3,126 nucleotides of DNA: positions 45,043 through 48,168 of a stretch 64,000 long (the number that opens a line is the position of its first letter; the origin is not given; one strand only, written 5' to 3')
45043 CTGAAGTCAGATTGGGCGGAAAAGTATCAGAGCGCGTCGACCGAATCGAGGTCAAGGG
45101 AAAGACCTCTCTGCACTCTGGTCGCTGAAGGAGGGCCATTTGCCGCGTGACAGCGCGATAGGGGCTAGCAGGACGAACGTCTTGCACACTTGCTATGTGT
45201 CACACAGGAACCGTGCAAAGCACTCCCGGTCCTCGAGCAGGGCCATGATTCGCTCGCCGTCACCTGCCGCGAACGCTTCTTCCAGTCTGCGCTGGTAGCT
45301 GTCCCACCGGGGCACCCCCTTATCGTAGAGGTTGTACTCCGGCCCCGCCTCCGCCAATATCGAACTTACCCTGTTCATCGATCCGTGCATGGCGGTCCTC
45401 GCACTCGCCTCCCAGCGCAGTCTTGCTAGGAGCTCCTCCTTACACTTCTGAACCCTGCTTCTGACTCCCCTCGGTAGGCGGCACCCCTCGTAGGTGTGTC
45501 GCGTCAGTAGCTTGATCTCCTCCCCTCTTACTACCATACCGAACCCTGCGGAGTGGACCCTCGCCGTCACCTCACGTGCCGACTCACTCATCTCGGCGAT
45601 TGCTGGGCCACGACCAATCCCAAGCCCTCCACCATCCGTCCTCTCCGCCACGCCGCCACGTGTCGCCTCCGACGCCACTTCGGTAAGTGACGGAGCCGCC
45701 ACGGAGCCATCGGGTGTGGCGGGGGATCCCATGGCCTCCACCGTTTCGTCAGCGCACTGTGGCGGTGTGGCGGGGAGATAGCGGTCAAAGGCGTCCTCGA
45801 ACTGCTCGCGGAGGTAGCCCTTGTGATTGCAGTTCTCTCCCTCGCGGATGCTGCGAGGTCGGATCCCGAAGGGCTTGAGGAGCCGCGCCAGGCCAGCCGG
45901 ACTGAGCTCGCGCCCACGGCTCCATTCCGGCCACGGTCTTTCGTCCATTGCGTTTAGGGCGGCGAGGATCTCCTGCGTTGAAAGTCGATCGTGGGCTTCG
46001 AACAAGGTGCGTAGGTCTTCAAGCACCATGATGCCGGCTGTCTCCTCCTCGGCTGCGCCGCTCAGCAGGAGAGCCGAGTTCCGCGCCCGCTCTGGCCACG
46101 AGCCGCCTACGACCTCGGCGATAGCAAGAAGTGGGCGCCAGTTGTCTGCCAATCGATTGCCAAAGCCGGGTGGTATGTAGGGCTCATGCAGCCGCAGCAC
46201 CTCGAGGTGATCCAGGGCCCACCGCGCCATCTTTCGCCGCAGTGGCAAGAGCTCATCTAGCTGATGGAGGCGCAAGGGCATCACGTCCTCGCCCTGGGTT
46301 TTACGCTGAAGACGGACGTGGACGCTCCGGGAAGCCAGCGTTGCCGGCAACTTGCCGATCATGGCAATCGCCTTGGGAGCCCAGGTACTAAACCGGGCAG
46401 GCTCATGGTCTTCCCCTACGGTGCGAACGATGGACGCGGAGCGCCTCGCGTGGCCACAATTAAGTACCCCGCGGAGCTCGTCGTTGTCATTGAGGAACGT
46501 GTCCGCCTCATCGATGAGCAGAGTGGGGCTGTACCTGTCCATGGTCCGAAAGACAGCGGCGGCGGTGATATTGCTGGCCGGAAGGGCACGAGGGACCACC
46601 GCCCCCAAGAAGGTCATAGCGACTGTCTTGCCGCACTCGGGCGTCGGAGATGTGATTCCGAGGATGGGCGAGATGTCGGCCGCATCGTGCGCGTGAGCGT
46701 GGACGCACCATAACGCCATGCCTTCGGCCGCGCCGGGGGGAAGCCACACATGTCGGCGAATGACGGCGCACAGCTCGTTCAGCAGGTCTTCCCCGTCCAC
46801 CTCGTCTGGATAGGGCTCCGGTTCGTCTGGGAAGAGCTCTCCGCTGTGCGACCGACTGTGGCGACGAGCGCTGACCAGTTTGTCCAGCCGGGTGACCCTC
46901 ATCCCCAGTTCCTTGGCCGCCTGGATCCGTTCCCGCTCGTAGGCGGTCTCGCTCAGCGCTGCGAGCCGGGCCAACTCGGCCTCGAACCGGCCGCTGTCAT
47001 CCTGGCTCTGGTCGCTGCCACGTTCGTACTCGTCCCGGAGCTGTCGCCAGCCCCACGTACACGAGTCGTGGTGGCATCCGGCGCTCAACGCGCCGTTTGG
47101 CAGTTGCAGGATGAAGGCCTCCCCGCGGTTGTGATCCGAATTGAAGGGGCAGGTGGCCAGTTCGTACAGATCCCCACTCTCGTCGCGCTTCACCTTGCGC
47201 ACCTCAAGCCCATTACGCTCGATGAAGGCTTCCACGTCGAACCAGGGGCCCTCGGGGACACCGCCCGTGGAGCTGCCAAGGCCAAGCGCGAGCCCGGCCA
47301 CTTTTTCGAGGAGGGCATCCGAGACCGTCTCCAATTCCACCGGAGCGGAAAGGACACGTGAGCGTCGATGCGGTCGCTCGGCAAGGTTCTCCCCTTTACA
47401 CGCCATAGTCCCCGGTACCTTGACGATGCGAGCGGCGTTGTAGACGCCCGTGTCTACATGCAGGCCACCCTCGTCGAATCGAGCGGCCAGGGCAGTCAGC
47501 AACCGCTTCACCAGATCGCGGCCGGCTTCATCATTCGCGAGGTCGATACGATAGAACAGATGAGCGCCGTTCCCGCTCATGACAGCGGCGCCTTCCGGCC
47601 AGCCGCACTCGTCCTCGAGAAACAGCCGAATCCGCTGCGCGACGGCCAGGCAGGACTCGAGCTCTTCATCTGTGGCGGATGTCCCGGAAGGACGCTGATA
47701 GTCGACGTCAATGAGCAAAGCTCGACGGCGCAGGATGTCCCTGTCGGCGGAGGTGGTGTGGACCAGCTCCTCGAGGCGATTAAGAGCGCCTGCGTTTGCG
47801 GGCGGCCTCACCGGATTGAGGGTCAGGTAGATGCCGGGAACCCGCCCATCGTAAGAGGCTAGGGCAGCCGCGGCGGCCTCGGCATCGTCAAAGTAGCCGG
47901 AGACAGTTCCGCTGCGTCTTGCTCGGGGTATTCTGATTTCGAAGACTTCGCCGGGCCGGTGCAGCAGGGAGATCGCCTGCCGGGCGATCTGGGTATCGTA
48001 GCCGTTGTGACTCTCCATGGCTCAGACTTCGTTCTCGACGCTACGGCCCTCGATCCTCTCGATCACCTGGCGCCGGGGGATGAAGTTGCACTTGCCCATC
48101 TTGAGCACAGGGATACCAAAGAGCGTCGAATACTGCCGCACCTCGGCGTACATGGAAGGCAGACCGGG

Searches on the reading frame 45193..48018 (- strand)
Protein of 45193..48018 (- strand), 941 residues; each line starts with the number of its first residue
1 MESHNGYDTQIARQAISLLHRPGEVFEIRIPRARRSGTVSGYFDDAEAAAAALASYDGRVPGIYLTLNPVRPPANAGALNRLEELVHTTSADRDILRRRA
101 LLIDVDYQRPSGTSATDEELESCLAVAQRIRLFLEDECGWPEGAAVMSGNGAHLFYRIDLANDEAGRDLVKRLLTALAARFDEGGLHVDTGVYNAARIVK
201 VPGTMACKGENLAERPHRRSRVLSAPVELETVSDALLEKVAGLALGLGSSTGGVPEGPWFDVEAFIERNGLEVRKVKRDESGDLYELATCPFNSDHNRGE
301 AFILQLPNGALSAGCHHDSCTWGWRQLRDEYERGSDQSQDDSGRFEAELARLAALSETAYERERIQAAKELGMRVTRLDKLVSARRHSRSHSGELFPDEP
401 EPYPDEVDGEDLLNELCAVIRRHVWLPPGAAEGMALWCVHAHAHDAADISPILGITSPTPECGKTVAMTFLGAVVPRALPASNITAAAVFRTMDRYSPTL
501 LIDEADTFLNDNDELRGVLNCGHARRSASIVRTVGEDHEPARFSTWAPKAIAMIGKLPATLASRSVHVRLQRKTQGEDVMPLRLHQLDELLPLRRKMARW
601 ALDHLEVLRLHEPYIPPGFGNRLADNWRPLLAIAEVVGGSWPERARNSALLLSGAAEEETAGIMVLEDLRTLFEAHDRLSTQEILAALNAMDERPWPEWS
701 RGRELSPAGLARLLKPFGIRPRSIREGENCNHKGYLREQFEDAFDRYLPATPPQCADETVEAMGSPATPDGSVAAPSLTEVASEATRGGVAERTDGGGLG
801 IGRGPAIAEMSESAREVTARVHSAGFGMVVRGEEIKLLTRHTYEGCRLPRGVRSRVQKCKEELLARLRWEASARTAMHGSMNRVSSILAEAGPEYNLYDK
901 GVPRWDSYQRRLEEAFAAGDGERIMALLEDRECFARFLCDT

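Call 4: search_protein_families(library=pfam, proteins=[window:45193-48018:-])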
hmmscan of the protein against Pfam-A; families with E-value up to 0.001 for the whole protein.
window:45193-48018:- (941 aa): 1 family
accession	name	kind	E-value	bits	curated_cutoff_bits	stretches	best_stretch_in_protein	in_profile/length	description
PF12307.13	DUF3631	-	7.5e-46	157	24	1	569-747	1-182/182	Protein of unknown function (DUF3631)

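Call 41: search_protein_families(library=padloc, proteins=[window:45193-48018:-])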
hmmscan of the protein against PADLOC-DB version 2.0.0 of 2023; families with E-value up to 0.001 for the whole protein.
window:45193-48018:- (941 aa): 0 families

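Call 43: search_protein_families(library=ncbifam, proteins=[window:45193-48018:-])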
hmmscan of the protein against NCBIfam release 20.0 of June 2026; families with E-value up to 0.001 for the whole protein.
window:45193-48018:- (941 aa): 0 families
